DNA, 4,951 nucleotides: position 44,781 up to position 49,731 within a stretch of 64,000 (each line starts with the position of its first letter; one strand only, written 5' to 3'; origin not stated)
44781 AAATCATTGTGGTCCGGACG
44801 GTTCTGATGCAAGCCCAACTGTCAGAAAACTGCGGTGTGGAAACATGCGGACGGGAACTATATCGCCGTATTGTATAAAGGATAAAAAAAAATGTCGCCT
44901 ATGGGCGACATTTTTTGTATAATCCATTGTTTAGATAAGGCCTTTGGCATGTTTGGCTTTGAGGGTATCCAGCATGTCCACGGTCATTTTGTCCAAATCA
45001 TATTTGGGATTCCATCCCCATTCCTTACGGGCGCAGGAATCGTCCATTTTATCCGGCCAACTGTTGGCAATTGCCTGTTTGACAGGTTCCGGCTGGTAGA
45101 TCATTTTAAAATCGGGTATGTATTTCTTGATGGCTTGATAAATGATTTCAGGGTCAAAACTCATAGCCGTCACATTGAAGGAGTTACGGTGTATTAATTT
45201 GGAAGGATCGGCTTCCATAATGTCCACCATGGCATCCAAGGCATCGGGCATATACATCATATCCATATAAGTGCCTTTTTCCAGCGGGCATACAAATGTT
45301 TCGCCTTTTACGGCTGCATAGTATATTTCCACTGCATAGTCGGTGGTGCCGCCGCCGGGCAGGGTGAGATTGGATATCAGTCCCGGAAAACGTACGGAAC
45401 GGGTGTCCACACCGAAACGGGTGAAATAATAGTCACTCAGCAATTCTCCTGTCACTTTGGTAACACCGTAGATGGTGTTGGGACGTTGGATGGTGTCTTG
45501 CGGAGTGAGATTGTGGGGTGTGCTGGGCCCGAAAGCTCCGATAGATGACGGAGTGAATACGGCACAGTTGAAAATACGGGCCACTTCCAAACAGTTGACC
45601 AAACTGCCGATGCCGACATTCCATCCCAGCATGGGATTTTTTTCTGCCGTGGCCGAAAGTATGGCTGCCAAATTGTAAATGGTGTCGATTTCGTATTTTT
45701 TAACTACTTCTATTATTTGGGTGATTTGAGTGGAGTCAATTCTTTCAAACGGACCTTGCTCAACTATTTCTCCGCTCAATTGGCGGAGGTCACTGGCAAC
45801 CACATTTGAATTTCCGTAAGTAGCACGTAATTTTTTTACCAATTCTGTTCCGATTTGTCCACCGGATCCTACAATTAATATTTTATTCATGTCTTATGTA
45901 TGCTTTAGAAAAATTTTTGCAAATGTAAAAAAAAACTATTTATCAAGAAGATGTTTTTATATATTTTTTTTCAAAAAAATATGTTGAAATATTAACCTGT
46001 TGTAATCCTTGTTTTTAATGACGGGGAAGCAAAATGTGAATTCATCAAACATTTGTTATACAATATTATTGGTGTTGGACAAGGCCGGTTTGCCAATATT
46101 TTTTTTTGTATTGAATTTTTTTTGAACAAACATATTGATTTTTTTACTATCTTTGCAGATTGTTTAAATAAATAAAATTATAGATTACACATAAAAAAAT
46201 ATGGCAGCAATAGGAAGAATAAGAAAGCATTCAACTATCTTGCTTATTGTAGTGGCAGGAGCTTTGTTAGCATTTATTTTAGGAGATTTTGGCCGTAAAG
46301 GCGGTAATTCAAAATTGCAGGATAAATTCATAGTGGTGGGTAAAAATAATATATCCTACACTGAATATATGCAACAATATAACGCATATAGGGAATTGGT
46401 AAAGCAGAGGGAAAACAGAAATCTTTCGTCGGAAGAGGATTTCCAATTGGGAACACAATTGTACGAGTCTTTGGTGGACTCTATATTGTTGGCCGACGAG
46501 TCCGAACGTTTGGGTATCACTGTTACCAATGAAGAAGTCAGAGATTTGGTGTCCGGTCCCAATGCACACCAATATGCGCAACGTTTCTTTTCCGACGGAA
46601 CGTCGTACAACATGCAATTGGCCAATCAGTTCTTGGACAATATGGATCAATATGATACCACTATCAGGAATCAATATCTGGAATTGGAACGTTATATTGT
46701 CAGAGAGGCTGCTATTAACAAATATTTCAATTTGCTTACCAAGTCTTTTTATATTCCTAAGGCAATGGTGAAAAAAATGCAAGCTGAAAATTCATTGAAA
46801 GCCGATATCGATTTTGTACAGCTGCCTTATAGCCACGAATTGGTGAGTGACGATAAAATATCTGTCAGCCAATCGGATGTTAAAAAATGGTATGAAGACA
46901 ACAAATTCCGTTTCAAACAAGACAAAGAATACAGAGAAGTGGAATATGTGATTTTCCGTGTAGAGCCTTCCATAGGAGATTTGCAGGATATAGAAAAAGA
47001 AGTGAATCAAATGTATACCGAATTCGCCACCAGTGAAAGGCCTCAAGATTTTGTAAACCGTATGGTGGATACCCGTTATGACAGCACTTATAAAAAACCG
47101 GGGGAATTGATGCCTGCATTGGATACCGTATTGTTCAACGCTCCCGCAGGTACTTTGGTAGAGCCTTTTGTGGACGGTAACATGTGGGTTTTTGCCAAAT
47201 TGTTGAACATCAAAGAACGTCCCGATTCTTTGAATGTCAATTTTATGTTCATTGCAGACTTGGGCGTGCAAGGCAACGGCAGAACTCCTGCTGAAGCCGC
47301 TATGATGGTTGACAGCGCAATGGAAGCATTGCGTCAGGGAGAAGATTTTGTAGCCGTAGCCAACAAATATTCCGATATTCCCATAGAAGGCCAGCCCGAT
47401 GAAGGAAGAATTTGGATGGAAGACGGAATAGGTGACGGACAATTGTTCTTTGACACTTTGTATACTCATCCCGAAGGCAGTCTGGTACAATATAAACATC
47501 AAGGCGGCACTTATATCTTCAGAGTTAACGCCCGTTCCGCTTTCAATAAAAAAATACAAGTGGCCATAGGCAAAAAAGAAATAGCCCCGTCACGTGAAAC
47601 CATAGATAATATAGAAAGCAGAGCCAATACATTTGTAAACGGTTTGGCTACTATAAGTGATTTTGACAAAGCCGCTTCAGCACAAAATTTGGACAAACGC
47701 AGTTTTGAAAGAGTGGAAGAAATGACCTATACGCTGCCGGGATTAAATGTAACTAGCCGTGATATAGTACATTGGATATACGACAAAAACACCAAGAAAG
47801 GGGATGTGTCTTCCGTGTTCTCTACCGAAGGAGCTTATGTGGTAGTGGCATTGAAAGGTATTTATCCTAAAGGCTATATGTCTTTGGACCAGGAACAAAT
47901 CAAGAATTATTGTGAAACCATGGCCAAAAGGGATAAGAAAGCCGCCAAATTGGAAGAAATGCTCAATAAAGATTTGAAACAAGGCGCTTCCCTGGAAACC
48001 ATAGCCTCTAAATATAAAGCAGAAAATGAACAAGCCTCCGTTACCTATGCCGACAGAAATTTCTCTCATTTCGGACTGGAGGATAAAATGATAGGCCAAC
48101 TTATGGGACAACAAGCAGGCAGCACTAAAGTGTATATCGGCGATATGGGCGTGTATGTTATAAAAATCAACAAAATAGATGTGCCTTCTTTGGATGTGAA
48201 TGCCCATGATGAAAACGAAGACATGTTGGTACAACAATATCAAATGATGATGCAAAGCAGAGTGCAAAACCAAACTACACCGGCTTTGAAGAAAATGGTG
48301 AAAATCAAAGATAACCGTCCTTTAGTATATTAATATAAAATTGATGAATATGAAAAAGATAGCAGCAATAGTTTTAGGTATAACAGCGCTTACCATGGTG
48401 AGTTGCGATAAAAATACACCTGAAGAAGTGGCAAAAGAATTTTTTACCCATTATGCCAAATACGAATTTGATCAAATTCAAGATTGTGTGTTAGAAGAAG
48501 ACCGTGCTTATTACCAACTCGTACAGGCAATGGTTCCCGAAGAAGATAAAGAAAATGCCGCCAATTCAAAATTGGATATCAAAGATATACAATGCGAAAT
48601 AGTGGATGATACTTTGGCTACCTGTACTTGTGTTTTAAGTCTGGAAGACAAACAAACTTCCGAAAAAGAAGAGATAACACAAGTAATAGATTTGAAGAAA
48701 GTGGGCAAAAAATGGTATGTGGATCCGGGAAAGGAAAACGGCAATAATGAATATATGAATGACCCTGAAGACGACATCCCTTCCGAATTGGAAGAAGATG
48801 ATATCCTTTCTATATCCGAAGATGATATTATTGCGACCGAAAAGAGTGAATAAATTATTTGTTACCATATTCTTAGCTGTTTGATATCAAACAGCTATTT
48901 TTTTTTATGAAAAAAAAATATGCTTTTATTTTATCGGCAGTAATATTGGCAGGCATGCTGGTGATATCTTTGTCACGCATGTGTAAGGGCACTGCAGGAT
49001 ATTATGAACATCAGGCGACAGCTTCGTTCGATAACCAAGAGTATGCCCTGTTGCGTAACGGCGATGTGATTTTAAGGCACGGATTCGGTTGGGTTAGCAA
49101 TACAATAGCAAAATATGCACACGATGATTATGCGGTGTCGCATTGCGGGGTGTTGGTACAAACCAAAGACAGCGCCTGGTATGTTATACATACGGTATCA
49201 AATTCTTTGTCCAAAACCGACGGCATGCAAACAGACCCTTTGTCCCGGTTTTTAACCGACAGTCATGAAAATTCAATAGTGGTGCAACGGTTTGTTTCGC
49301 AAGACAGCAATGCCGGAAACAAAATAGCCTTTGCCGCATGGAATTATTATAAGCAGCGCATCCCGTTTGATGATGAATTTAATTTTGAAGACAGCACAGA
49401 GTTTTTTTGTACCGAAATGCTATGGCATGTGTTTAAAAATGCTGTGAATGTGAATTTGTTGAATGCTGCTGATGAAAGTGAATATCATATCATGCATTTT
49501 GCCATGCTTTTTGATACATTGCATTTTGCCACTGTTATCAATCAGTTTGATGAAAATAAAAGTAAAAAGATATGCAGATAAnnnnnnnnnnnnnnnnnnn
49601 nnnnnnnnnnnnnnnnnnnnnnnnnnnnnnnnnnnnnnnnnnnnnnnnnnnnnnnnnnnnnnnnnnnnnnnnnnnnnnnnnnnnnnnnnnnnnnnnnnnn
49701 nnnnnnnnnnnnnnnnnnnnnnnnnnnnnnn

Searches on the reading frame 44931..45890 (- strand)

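Call 48: search_protein_families(library=pfam, proteins=[window:44931-45890:-], max_evalue=0.00001)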
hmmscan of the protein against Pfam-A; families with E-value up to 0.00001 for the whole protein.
window:44931-45890:- (319 aa): 3 families
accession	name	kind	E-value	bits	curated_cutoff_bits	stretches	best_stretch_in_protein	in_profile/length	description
PF01370.27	Epimerase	-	6.7e-19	68.7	20.9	1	4-227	1-227/240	NAD dependent epimerase/dehydratase family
PF16363.11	GDP_Man_Dehyd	-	2.3e-14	54.1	27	1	5-306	1-332/332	GDP-mannose 4,6 dehydratase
PF04321.23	RmlD_sub_bind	-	2.1e-09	37.3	27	1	3-150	2-134/287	RmlD substrate binding domain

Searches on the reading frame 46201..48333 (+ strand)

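Call 48: search_protein_families(library=pfam, proteins=[window:46201-48333:+], max_evalue=0.00001)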
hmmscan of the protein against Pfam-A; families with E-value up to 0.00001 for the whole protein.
window:46201-48333:+ (710 aa): 5 families
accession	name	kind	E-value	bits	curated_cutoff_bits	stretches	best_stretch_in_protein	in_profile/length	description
PF13623.11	SurA_N_2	-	1.7e-23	83.6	28.5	1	5-144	2-144/145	SurA-like N-terminal domain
PF13624.11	SurA_N_3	-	5.3e-17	62.6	27.2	1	7-160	5-157/162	SurA-like N-terminal domain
PF13145.12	Rotamase_2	-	1.2e-11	46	27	1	222-339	1-110/121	PPIC-type PPIASE domain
PF13616.12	Rotamase_3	-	6.3e-09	36.8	22.5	0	332-442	4-112/116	PPIC-type PPIASE domain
PF00639.27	Rotamase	-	1.1e-08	36.3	21.7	0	463-551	10-95/97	PPIC-type PPIASE domain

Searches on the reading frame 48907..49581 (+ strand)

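Call 48: search_protein_families(library=pfam, proteins=[window:48907-49581:+], max_evalue=0.00001)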
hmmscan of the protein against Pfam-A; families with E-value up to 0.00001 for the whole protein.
window:48907-49581:+ (224 aa): 1 family
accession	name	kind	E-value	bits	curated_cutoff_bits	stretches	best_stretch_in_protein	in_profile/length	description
PF05708.18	Peptidase_C92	-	8e-10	39.5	27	1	50-184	3-125/166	Permuted papain-like amidase enzyme, YaeF/YiiX, C92 family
